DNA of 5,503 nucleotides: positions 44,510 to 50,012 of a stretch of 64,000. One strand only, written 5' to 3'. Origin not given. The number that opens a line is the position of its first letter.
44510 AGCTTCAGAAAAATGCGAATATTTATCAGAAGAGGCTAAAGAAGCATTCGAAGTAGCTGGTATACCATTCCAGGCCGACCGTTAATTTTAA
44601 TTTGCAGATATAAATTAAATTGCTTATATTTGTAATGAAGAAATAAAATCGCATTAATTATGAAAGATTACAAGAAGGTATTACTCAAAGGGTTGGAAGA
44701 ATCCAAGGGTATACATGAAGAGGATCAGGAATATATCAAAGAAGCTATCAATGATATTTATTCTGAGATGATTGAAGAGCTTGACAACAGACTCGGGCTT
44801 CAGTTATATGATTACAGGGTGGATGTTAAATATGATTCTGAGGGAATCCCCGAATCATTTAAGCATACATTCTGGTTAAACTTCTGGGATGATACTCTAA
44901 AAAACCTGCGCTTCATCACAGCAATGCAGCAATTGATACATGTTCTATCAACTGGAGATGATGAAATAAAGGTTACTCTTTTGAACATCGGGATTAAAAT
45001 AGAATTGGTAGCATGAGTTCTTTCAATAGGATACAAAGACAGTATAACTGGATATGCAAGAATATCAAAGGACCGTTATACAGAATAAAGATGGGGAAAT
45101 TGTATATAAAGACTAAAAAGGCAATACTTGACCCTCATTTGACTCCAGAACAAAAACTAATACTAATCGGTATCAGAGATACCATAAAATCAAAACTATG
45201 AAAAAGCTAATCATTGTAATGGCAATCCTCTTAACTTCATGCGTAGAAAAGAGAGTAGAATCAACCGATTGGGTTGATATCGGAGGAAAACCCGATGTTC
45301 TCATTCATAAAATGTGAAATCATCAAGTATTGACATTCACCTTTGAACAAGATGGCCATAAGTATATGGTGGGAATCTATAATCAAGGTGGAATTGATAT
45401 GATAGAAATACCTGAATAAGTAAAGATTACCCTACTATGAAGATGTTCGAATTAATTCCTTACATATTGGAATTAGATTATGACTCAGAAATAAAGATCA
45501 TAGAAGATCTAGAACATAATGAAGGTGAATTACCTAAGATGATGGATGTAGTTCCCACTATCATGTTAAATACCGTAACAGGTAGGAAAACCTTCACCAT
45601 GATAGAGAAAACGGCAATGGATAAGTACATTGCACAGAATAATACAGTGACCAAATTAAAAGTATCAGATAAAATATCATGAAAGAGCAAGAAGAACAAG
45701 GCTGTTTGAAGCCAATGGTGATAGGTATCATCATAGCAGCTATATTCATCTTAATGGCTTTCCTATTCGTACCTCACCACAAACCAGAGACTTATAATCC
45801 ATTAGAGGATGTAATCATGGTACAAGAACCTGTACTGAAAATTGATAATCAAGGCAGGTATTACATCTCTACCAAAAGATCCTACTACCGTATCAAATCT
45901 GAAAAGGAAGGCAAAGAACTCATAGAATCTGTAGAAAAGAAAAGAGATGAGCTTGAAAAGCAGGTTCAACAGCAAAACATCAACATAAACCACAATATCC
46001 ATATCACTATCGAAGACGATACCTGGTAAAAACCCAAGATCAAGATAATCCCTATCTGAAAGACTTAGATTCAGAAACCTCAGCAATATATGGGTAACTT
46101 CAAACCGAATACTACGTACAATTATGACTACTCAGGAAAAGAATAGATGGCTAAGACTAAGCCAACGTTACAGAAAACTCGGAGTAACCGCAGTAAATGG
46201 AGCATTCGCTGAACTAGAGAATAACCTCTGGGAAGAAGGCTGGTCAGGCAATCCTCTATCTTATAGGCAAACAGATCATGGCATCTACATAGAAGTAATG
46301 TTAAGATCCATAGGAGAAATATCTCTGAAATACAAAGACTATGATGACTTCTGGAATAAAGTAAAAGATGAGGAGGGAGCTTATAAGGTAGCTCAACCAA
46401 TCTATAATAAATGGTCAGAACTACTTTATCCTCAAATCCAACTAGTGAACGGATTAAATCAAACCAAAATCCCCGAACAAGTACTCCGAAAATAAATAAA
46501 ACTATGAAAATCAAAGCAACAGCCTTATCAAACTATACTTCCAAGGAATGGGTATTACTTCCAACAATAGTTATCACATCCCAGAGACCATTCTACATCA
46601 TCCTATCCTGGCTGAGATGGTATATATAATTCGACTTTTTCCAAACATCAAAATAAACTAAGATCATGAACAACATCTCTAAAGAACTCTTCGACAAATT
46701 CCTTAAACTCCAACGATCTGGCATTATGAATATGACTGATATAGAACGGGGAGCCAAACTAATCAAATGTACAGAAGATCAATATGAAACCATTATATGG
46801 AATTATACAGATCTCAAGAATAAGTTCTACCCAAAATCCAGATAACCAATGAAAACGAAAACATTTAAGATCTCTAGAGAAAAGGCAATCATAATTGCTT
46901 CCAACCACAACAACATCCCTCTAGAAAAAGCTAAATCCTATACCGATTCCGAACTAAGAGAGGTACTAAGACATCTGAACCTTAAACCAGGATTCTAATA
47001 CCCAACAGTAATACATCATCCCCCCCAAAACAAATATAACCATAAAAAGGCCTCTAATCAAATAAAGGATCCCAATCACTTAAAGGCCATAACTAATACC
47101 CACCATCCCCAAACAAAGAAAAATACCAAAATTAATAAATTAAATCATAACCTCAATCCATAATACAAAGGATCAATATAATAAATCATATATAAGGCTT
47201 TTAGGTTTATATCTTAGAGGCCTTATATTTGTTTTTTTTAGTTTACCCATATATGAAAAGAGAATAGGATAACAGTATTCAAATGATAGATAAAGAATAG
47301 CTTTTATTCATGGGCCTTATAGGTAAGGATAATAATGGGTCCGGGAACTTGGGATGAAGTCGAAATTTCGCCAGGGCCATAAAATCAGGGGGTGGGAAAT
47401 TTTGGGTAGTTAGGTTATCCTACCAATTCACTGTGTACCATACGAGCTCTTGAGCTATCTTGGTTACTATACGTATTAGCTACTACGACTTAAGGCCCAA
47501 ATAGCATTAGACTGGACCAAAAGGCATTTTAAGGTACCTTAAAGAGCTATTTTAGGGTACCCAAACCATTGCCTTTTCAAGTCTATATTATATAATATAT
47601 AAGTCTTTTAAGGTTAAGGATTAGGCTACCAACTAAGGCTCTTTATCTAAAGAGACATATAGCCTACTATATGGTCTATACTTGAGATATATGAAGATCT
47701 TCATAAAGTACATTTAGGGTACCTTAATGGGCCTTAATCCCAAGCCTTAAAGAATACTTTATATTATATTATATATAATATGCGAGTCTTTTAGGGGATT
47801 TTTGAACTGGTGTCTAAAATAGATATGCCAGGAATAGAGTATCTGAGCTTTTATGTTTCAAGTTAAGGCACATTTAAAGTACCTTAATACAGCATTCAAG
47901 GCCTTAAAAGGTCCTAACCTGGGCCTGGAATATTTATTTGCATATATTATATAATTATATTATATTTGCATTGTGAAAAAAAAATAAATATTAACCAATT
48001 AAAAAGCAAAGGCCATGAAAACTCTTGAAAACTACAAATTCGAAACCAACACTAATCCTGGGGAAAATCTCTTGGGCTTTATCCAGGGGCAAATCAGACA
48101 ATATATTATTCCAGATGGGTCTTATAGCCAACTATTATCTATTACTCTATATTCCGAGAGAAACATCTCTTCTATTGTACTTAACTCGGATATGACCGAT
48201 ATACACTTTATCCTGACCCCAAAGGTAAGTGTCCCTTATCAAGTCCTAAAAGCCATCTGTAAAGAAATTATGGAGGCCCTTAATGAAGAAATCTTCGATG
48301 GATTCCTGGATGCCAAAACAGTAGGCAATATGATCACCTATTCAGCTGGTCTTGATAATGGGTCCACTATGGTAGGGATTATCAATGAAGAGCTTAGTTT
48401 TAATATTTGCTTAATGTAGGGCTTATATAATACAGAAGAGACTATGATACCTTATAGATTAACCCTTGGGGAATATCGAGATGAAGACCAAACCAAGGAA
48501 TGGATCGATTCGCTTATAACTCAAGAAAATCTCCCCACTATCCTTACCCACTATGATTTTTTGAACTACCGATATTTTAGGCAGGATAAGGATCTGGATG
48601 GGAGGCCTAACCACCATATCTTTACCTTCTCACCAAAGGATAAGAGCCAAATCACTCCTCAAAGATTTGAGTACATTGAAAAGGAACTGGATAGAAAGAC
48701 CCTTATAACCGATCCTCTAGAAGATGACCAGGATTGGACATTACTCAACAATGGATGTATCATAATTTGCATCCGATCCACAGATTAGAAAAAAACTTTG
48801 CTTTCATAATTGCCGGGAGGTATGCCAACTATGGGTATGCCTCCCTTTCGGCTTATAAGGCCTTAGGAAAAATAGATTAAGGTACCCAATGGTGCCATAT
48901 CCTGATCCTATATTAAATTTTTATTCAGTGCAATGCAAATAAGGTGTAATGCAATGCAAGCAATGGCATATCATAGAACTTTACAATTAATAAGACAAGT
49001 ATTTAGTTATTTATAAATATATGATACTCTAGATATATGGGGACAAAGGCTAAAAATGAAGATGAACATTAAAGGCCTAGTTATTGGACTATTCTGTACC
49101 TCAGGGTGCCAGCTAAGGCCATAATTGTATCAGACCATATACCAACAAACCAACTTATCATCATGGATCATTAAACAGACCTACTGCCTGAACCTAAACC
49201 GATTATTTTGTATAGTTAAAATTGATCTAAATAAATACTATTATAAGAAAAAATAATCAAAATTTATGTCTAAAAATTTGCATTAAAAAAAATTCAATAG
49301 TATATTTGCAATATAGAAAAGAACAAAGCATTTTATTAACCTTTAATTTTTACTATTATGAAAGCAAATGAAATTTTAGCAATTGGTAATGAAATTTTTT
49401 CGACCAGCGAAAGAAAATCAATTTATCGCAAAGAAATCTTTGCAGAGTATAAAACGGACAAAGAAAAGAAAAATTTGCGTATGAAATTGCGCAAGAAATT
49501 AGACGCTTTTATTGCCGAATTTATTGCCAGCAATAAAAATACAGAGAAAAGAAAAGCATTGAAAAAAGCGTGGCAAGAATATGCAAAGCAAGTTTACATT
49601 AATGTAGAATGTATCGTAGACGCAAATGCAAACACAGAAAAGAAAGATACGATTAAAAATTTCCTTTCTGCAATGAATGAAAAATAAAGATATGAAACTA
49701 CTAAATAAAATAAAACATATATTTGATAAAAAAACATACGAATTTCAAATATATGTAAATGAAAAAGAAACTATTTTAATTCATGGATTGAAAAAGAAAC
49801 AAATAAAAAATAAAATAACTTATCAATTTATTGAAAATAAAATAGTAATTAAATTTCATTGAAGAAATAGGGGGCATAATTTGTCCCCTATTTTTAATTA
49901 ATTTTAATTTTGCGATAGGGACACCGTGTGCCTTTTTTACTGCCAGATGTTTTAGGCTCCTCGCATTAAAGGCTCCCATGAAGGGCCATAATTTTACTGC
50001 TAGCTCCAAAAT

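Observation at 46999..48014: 1-kb ORF-free region with TAAGG-half-site palindromes and AT-rich repeats: candidate origin or regulatory hub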

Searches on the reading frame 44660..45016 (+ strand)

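Call 50: search_protein_families(library=pfam, proteins=[window:44660-45016:+], max_evalue=0.1)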
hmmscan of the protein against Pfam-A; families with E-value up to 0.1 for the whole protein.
window:44660-45016:+ (118 aa): 1 family
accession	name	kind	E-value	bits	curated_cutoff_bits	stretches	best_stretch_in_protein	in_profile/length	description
PF04220.17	YihI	-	0.046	13.9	25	1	7-48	103-139/155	Der GTPase activator (YihI)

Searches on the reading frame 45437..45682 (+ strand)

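Call 50: search_protein_families(library=pfam, proteins=[window:45437-45682:+], max_evalue=0.1)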
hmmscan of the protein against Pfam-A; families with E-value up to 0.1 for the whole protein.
window:45437-45682:+ (81 aa): 1 family
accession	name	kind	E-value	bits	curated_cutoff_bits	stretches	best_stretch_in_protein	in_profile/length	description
PF07475.17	Hpr_kinase_C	-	0.099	12.6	33.3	1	7-71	98-162/171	HPr Serine kinase C-terminal domain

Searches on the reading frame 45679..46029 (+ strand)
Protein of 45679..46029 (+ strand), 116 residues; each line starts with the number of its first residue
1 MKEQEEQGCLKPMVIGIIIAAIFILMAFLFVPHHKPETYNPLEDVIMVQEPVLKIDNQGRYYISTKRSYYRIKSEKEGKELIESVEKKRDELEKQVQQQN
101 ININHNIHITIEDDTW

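Call 14: search_protein_families(library=phrogs, proteins=[window:45679-46029:+], max_evalue=0.01)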
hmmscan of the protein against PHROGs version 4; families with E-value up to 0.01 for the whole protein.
window:45679-46029:+ (116 aa): 1 family
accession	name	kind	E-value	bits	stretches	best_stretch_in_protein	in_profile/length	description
phrog_1113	-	unknown function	0.0075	16.5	1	37-112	222-292/292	-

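Call 50: search_protein_families(library=pfam, proteins=[window:45679-46029:+], max_evalue=0.1)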
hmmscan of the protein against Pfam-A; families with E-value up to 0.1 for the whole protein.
window:45679-46029:+ (116 aa): 2 families
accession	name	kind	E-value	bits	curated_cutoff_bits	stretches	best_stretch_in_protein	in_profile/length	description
PF11686.13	DUF3283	-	0.011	16.1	25.8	1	70-101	24-56/61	Protein of unknown function (DUF3283)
PF24151.2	ArlX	-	0.057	13.3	28.7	1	13-105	6-100/229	ArlX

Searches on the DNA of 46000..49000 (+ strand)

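Call 5: search_dna_similar(query=window:46000-49000:+, collection=phages, mode=near)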
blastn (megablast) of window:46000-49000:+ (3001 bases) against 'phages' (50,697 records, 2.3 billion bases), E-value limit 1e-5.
No match.

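Call 6: search_dna_similar(query=window:46000-49000:+, collection=phages, mode=distant)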
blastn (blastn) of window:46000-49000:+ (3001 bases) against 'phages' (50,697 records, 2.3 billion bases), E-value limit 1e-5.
Records with a match: 1; places in all: 1; records where one place covers at least 80% of the query: 0.
Best place of each record, by identity: 80-90% 1.
By first word of the organism name: Phage 1.
By host as written in the record: bacteria 1.
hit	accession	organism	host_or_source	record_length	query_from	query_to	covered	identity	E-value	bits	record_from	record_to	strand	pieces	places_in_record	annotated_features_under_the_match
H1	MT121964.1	Phage DP SC_6_H4_2017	bacteria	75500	2878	3001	4%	85.9%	2e-29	138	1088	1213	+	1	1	none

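Call 9: get_annotated_region(hit=H1, flank=5000)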
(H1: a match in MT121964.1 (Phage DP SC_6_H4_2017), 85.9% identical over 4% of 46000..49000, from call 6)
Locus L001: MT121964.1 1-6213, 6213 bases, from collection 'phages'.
description: Phage DP SC_6_H4_2017 DNA cytosine methyltransferase and putative helicase genes, complete cds.
organism: Phage DP SC_6_H4_2017 (NCBI taxid 2723243)
taxonomy: Viruses; Duplodnaviria; Heunggongvirae; Uroviricota; Caudoviricetes
host: bacteria; source: human feces; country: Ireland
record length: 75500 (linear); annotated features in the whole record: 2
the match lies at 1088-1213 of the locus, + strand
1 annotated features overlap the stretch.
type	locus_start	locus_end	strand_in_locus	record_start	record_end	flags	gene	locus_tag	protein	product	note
CDS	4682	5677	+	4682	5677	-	-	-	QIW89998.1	DNA cytosine methyltransferase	-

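Call 12: search_rna_families(source=window, start=46600, end=48300, threshold=evalue, max_evalue=10)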
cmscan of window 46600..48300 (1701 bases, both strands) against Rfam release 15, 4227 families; matches with E-value up to 10: 5.
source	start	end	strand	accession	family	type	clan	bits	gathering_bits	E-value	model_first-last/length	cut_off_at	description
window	46993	47030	-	RF00315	snoJ33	Gene; snRNA; snoRNA; CD-box;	-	24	45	0.043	1-81/81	no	Small nucleolar RNA J33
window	47577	47687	+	RF03601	MIR7993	Gene; miRNA;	-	22.2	100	0.51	1-138/138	no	MIR7993 microRNA precursor family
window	47646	47705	-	RF00048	Entero_CRE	Cis-reg;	-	21.1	55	1.3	1-61/61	no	Enterovirus cis-acting replication element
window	47169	47245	+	RF03480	mir-1284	Gene; miRNA;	-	19.4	80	2.7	1-92/92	no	mir-1284 microRNA precursor family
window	47556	47630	+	RF04254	mir-1677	Gene; miRNA;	-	17.3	84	4.7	1-76/76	no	mir-1677 microRNA precursor family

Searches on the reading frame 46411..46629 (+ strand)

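Call 14: search_protein_families(library=phrogs, proteins=[window:46411-46629:+], max_evalue=0.01)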
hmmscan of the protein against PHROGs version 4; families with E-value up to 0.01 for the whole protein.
window:46411-46629:+ (72 aa): 0 families

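Call 50: search_protein_families(library=pfam, proteins=[window:46411-46629:+], max_evalue=0.1)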
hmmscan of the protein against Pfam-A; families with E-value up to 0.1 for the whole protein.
window:46411-46629:+ (72 aa): 1 family
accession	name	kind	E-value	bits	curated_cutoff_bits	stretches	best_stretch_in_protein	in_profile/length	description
PF21422.2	NP_C_Orthomyx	-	0.092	12.5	27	0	9-42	79-112/200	Orthomyxovirus nucleoprotein, C-terminal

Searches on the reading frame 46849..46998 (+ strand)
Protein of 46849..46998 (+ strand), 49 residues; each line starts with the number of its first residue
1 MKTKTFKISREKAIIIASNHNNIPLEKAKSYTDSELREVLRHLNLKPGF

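Call 14: search_protein_families(library=phrogs, proteins=[window:46849-46998:+], max_evalue=0.01)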
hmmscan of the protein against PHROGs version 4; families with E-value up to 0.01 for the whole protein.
window:46849-46998:+ (49 aa): 0 families

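Call 51: search_protein_families(library=pfam, proteins=[window:46849-46998:+], max_evalue=0.1)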
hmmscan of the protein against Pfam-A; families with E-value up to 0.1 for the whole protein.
window:46849-46998:+ (49 aa): 2 families
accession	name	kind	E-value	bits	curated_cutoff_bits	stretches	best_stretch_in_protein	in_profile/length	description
PF03020.21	LEM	-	0.031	14.3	24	1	30-48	4-22/40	LEM domain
PF02037.33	SAP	-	0.043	13.9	23.9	1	29-46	3-20/37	SAP domain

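Call 77: search_solved_structures(query=window:46849-46995:+, max_evalue=10, show_alignments=2)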
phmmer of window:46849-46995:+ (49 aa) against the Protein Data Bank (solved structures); distinct sequences matched with E-value up to 10: 1.
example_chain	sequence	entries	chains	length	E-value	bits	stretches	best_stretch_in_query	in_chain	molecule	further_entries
8w9z_c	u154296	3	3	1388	1.2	12.9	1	17-42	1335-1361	DNA-directed RNA polymerase subunit beta''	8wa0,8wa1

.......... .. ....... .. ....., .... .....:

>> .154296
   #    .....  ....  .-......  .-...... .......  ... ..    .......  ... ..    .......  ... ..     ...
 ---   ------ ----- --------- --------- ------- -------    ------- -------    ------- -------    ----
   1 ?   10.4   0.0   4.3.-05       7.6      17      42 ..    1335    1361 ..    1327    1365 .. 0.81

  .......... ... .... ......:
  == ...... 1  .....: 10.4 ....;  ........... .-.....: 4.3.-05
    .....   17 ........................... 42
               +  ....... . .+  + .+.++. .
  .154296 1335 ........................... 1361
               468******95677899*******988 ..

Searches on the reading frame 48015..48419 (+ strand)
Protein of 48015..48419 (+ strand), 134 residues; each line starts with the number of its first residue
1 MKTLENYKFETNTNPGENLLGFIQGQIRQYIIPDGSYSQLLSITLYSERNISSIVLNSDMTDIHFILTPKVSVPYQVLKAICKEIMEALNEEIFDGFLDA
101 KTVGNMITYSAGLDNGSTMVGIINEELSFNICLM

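Call 14: search_protein_families(library=phrogs, proteins=[window:48015-48419:+], max_evalue=0.01)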
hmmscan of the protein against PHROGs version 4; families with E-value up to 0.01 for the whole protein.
window:48015-48419:+ (134 aa): 0 families

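Call 51: search_protein_families(library=pfam, proteins=[window:48015-48419:+], max_evalue=0.1)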
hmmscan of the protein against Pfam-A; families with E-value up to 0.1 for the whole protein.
window:48015-48419:+ (134 aa): 0 families

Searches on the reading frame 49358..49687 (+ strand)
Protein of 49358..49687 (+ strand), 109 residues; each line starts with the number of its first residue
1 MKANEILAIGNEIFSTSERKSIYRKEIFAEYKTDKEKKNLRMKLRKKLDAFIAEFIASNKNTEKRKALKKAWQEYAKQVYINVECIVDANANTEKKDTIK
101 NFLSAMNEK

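Call 14: search_protein_families(library=phrogs, proteins=[window:49358-49687:+], max_evalue=0.01)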
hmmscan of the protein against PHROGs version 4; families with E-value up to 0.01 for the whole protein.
window:49358-49687:+ (109 aa): 0 families

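Call 51: search_protein_families(library=pfam, proteins=[window:49358-49687:+], max_evalue=0.1)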
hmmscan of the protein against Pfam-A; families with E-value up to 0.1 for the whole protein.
window:49358-49687:+ (109 aa): 2 families
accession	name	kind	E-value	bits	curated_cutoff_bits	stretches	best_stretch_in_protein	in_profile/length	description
PF05205.17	COMPASS-Shg1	-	0.006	17.8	24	1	23-94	15-89/102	COMPASS (Complex proteins associated with Set1p) component shg1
PF08389.18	Xpo1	-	0.047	14.2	22.7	1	25-107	29-110/147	Exportin 1-like protein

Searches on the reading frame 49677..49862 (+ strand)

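Call 51: search_protein_families(library=pfam, proteins=[window:49677-49862:+], max_evalue=0.1)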
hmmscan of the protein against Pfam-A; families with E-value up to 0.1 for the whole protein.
window:49677-49862:+ (61 aa): 1 family
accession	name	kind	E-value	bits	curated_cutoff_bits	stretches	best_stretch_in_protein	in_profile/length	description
PF21652.2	YDR124W_N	-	0.036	14.4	27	1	6-54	1-49/67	YDR124W, N-terminal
